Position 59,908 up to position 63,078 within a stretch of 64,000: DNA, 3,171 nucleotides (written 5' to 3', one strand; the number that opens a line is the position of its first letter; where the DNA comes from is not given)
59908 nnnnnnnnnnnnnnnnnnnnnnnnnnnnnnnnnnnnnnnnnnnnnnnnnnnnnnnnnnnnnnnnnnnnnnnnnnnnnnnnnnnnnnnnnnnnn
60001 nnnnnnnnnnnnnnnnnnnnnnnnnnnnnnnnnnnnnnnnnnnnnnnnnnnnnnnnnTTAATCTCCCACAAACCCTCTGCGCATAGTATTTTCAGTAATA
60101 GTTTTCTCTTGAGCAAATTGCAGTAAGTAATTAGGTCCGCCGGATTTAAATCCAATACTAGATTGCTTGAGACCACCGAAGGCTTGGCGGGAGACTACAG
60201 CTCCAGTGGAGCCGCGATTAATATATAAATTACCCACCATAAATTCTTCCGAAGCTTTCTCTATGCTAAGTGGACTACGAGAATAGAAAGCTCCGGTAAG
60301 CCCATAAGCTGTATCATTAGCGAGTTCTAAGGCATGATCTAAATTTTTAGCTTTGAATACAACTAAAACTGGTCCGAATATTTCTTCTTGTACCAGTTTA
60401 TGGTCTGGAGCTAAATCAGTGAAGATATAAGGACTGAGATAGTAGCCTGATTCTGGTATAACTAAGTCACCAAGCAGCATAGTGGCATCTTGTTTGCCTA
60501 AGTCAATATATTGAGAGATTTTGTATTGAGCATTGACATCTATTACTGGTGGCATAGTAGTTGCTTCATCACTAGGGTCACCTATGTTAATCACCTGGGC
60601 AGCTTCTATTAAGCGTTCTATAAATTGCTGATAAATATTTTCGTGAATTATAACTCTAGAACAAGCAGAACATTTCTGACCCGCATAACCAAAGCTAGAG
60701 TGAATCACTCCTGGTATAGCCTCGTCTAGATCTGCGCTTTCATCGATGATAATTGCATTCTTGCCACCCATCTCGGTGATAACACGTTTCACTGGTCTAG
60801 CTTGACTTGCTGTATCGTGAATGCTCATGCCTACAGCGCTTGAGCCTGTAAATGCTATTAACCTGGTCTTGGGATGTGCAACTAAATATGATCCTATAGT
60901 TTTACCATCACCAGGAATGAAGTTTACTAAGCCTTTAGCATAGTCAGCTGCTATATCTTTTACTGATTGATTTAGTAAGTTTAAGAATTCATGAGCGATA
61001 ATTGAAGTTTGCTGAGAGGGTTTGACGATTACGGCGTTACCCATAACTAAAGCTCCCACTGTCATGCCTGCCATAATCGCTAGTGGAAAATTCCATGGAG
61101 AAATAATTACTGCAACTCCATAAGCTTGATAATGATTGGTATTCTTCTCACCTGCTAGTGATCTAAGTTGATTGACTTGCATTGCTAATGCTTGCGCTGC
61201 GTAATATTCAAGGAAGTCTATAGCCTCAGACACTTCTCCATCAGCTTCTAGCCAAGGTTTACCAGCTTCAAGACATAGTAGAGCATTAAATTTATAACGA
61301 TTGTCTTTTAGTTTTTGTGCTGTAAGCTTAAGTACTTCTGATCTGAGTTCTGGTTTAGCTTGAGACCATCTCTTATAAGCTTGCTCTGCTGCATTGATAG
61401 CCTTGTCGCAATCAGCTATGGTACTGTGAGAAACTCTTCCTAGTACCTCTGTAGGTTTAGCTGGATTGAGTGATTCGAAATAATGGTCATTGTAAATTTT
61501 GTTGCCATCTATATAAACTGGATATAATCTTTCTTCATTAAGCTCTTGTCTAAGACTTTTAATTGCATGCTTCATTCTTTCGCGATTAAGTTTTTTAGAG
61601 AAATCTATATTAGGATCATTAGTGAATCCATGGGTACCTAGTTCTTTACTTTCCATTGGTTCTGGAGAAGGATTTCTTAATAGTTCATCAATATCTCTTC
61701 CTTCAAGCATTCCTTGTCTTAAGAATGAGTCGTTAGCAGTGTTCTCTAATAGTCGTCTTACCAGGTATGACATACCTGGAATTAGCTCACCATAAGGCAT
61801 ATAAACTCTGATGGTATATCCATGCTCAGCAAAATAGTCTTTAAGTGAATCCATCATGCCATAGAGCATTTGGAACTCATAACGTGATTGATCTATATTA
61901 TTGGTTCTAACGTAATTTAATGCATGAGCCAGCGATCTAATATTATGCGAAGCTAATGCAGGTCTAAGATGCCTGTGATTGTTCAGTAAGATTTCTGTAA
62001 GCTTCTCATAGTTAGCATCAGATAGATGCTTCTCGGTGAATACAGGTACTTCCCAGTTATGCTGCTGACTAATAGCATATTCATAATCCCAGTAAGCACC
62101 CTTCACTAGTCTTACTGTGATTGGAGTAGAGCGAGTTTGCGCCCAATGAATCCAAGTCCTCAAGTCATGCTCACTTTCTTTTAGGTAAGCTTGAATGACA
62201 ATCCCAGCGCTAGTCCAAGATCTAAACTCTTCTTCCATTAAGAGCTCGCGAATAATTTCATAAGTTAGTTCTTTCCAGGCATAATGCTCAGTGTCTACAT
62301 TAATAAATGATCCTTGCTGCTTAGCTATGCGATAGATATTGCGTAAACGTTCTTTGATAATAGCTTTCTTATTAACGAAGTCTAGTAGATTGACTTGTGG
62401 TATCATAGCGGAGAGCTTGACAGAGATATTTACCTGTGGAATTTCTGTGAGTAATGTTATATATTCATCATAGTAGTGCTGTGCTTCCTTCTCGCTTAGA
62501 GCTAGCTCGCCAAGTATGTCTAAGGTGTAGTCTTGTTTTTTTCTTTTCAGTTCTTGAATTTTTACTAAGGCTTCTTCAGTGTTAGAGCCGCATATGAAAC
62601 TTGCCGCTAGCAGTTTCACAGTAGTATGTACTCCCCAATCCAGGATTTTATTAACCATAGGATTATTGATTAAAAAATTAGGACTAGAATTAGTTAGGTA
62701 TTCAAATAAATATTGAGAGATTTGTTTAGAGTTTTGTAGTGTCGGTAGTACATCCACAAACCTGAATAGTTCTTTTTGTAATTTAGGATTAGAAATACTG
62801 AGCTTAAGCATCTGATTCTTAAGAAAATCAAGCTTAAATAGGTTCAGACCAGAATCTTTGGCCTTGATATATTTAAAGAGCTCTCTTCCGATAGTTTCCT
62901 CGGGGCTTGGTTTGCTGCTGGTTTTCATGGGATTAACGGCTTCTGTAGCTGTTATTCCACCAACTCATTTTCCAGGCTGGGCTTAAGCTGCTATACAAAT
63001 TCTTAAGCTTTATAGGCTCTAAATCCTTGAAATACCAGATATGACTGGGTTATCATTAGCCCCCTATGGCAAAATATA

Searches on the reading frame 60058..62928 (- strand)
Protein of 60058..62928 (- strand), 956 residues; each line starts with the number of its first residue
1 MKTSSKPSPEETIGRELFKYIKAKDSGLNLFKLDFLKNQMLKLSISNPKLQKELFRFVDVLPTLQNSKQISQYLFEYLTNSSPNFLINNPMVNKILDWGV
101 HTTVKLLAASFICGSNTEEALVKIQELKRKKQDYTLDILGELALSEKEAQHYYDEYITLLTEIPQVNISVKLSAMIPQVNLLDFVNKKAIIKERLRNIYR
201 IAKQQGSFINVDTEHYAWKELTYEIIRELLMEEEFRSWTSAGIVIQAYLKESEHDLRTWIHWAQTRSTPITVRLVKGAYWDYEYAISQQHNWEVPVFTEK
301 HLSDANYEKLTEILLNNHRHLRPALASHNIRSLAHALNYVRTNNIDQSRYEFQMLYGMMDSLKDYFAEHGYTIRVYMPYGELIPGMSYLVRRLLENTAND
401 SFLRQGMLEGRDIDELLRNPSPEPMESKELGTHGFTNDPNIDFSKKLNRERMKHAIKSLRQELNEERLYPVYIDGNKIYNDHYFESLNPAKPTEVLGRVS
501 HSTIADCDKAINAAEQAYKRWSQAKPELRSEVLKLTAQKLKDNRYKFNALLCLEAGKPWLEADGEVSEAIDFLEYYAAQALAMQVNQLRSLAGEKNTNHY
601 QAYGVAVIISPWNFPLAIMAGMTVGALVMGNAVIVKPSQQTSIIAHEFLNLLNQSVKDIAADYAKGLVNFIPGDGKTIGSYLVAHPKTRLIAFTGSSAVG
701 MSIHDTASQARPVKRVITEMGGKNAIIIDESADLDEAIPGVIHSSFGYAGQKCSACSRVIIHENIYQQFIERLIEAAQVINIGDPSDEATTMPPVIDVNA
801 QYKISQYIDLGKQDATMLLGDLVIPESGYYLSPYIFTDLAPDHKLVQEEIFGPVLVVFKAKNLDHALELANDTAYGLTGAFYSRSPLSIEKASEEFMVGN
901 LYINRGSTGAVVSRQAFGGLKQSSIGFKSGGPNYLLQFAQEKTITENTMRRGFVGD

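Call 74: search_protein_families(library=ncbifam, proteins=[window:60058-62928:-], max_evalue=1e-30)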
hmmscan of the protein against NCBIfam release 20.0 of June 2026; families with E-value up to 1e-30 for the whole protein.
window:60058-62928:- (956 aa): 37 families (the best 25 are shown)
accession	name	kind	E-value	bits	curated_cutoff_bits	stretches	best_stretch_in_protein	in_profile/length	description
NF008869.0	PRK11904.1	equivalog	8.2e-194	646.3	747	1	91-950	160-1030/1042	bifunctional proline dehydrogenase/L-glutamate gamma-semialdehyde dehydrogenase PutA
NF002852.0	PRK03137.1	subfamily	4.4e-183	609.7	648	1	434-947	4-513/514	L-glutamate gamma-semialdehyde dehydrogenase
TIGR01237.1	D1pyr5carbox2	equivalog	5.4e-180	599.5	659.65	1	436-947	2-510/511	L-glutamate gamma-semialdehyde dehydrogenase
NF008772.0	PRK11809.1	equivalog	2.6e-140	469.2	1750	1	95-942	243-1110/1318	trifunctional transcriptional regulator/proline dehydrogenase/L-glutamate gamma-semialdehyde dehydrogenase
NF052305.1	DioxValDhHalo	equivalog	1.2e-103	347.6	750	1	472-947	8-482/483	2,5-dioxovalerate dehydrogenase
NF042993.1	AlphKGSA_gudD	equivalog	3.8e-99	332.6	770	1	470-939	5-473/481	alpha-ketoglutaric semialdehyde dehydrogenase GucD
TIGR01236.1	D1pyr5carbox1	equivalog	3e-90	303.4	613.6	1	437-948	2-521/533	L-glutamate gamma-semialdehyde dehydrogenase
TIGR01804.1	BADH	equivalog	3e-90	302.9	668.6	1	472-930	1-456/467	betaine-aldehyde dehydrogenase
TIGR01238.1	D1pyr5carbox3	equivalog_domain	1.4e-89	300.9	485.2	1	473-941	41-498/500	L-glutamate gamma-semialdehyde dehydrogenase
TIGR02299.1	HpaE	equivalog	3.5e-88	296.3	638.35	1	472-944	4-474/488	5-carboxymethyl-2-hydroxymuconate semialdehyde dehydrogenase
NF010000.0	PRK13473.1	subfamily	3e-87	293.2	615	1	474-926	8-453/475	aminobutyraldehyde dehydrogenase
NF009725.0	PRK13252.1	equivalog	3.9e-86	289.4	593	1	469-945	7-478/488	betaine-aldehyde dehydrogenase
TIGR01780.1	SSADH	subfamily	3.9e-85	286.4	646.35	1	488-928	3-435/448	succinate-semialdehyde dehydrogenase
NF007497.0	PRK10090.1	equivalog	3.5e-84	283.3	500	1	467-930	5-462/480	aldehyde dehydrogenase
NF040792.1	glyc_ald_dh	equivalog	5.2e-82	276.3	760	1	471-907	3-437/488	D-glyceraldehyde dehydrogenase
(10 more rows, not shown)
